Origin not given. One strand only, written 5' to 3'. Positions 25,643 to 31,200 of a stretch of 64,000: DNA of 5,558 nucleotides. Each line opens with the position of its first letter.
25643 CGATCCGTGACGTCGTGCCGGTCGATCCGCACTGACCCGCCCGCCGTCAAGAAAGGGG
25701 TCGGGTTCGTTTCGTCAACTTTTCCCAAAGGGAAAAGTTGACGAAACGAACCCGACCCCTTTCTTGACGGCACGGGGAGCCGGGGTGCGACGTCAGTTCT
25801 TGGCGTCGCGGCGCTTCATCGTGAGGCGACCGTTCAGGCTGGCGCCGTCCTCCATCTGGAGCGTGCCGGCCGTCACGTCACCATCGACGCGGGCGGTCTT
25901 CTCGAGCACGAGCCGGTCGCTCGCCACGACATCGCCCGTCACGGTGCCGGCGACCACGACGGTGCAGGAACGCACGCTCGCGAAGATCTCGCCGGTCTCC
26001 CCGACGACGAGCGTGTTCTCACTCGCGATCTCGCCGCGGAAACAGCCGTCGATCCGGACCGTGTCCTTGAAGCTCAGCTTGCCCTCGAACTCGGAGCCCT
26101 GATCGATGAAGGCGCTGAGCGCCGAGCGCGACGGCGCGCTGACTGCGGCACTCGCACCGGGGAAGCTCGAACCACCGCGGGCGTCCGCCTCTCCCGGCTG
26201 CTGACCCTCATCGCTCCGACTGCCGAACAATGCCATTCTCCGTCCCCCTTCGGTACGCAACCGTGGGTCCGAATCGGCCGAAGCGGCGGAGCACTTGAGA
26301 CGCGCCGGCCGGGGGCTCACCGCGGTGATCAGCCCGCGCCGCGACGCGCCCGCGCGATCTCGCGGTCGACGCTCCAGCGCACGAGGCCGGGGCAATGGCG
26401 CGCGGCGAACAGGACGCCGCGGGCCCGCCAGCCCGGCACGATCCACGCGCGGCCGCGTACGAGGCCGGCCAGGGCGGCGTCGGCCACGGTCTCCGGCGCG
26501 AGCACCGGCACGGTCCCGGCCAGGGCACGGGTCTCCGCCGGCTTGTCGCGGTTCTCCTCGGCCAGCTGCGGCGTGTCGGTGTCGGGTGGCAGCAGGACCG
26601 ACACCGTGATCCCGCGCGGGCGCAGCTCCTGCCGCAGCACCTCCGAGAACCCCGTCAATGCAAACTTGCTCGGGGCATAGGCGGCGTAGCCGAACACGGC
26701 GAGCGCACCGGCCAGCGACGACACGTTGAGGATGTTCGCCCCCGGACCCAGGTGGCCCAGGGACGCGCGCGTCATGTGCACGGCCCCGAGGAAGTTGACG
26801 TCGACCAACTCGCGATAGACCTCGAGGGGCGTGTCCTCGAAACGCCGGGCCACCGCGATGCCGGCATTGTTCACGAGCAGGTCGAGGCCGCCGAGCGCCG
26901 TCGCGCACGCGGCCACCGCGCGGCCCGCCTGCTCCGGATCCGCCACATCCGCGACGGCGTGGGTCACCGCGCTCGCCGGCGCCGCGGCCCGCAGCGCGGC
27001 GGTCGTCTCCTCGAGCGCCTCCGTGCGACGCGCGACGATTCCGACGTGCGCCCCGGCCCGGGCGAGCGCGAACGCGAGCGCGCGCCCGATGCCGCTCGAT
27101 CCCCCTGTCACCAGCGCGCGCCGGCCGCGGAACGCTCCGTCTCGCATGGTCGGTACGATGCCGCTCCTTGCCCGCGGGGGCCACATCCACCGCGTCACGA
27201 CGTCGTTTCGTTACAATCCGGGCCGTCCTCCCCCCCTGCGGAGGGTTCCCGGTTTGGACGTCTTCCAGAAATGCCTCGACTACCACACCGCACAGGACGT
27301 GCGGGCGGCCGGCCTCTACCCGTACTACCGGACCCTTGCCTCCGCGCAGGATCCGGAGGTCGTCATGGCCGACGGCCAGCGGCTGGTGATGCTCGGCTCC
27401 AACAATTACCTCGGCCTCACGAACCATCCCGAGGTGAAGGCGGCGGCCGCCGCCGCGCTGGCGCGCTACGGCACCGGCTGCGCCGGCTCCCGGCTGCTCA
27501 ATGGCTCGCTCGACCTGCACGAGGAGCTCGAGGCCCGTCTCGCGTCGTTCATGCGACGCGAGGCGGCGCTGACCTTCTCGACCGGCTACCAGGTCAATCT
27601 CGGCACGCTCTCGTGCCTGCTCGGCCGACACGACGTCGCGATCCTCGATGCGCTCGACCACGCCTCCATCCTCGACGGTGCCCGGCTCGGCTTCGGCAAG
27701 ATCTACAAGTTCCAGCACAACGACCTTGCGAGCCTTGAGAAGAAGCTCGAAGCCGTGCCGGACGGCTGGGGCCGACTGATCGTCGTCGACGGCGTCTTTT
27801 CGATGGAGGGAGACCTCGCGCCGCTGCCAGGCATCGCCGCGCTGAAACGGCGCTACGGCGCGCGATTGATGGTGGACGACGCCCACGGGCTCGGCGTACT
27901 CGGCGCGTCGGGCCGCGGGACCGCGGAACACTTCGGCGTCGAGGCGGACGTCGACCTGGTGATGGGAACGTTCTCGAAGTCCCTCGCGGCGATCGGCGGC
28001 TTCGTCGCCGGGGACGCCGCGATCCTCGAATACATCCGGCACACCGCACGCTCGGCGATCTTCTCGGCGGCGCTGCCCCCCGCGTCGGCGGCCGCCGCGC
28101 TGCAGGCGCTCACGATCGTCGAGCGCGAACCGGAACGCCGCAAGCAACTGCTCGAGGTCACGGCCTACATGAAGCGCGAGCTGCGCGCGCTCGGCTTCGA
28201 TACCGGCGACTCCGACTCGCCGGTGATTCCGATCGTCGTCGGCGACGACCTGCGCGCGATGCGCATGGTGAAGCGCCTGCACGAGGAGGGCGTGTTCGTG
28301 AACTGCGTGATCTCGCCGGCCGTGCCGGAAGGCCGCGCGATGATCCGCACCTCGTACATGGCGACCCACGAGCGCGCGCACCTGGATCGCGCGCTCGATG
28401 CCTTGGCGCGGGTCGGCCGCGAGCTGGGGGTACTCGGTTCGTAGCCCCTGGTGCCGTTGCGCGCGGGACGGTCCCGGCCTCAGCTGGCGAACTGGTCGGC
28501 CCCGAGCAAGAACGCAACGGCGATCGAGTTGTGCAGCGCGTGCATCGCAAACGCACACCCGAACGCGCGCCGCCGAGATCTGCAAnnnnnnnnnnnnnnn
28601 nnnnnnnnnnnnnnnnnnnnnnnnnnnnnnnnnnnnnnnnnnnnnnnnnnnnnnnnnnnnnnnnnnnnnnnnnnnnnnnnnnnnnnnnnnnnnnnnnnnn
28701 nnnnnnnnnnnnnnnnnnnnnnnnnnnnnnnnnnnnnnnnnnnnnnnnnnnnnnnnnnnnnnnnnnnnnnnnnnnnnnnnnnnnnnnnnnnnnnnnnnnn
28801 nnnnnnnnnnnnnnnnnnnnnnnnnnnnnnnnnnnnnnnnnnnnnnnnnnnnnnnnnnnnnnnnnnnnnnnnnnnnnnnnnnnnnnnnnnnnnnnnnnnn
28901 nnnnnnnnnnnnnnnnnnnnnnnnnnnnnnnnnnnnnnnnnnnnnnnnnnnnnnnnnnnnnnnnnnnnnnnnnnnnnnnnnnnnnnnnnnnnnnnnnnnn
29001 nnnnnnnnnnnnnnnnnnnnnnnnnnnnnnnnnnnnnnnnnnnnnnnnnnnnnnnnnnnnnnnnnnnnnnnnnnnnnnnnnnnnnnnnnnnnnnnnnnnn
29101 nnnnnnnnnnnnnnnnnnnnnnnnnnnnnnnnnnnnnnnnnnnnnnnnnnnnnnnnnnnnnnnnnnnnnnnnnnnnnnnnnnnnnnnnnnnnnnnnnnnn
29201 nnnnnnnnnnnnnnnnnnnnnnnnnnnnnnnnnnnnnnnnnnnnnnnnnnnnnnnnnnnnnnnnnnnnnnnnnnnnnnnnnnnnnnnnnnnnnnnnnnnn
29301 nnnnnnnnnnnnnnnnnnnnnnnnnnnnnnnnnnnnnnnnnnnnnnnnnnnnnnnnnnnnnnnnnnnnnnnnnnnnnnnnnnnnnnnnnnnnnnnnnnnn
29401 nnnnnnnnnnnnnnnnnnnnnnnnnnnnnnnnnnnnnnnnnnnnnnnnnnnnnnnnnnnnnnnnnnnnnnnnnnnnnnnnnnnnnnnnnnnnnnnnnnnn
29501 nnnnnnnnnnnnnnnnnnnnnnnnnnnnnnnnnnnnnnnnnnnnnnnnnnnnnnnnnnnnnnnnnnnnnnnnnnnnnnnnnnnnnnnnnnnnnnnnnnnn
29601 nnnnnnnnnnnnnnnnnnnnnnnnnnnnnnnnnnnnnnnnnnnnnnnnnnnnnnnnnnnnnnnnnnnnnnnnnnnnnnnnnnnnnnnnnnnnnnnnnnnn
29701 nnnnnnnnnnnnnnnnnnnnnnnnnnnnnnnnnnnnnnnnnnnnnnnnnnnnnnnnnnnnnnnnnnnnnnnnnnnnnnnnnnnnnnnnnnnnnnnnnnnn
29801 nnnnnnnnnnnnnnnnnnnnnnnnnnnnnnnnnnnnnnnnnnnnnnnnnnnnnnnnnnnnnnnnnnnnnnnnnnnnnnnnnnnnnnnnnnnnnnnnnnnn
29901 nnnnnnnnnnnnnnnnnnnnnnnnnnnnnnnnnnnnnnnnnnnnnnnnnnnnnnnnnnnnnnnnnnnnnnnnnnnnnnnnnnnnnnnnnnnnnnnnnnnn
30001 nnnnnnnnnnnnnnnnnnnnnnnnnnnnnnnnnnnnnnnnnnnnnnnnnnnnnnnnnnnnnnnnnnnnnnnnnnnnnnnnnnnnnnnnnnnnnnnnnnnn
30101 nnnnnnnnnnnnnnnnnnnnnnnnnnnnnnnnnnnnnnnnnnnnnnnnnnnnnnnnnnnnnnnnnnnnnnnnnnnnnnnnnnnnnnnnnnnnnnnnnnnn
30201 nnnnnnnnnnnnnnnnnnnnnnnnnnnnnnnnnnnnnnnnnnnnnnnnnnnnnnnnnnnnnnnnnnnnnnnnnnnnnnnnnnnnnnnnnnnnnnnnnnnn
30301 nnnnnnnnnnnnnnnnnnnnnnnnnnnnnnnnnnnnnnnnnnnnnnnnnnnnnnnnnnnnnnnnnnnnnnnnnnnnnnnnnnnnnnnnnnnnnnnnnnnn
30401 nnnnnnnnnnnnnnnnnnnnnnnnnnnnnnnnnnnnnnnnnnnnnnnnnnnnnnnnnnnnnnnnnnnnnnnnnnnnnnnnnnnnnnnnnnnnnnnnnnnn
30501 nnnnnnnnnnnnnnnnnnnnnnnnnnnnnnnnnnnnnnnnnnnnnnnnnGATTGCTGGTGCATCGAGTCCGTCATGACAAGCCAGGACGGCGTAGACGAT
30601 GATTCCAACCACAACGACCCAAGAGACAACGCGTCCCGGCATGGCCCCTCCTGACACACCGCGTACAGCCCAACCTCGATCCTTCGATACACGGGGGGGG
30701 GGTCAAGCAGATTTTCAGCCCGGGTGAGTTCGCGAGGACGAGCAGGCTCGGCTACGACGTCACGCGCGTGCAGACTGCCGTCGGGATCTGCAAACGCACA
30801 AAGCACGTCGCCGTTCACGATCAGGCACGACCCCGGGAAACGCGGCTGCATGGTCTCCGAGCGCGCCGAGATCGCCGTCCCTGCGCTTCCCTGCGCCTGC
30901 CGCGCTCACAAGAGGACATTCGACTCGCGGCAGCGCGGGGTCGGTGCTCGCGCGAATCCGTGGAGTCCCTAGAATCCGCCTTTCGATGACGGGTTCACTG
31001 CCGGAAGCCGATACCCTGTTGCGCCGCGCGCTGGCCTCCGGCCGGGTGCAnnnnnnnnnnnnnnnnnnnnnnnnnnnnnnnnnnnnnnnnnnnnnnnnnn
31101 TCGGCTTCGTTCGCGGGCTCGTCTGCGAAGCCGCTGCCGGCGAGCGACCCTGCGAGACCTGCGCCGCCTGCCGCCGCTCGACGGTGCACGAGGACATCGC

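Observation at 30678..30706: G10/C10 homopolymer fused to a TTGAC box upstream of the lipoprotein gene: candidate phase-variation switch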

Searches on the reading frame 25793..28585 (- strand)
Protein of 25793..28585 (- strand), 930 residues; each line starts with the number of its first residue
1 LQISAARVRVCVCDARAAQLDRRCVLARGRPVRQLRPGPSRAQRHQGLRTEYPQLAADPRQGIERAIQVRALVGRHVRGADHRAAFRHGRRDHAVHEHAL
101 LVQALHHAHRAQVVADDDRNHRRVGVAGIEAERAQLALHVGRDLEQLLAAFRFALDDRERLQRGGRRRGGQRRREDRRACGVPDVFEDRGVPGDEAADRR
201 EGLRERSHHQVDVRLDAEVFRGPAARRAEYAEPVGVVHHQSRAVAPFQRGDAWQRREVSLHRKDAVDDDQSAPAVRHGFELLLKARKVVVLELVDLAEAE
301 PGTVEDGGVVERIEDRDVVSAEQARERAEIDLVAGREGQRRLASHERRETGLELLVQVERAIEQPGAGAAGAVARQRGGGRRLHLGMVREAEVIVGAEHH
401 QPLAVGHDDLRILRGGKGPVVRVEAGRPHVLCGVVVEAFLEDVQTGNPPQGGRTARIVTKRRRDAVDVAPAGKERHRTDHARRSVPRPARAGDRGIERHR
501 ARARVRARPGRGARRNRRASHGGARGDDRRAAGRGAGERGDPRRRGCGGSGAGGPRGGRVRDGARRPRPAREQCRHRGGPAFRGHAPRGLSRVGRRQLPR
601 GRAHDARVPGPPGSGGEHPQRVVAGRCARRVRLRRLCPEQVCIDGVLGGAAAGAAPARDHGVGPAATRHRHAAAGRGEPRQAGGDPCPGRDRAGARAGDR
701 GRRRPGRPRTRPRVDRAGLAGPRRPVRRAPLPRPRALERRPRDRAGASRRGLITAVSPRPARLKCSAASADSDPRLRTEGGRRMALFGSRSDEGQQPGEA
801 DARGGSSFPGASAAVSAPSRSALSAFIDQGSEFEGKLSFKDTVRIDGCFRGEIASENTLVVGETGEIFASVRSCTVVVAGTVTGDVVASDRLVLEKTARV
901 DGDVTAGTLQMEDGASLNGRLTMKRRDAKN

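Call 8: search_protein_families(library=pfam, proteins=[window:25793-28585:-], max_evalue=0.01)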
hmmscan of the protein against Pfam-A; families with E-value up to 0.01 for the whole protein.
window:25793-28585:- (930 aa): 1 family
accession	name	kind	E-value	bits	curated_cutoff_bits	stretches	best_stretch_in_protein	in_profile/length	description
PF04519.19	Bactofilin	-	2.2e-27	95.6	27.9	1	826-921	2-97/98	Polymer-forming cytoskeletal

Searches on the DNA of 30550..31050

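Call 58: search_rna_families(source=window, start=30550, end=31050, threshold=evalue, max_evalue=10)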
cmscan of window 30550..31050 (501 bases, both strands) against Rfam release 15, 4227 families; matches with E-value up to 10: 0.
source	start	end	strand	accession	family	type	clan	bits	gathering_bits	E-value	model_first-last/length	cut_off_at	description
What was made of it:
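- On Any curated RNA family (Rfam 15): No hit in 30550-31050 at E of 10 or less (call 58).
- Closest known: Leader hairpins that sequester the SD. Different: There is no Rfam family (call 58) and no covariation support.
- There is no Rfam match, even at E of 10 or less (call 58).
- Tried and rejected: The intergenic region at E of 10 or less gave nothing (call 58).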
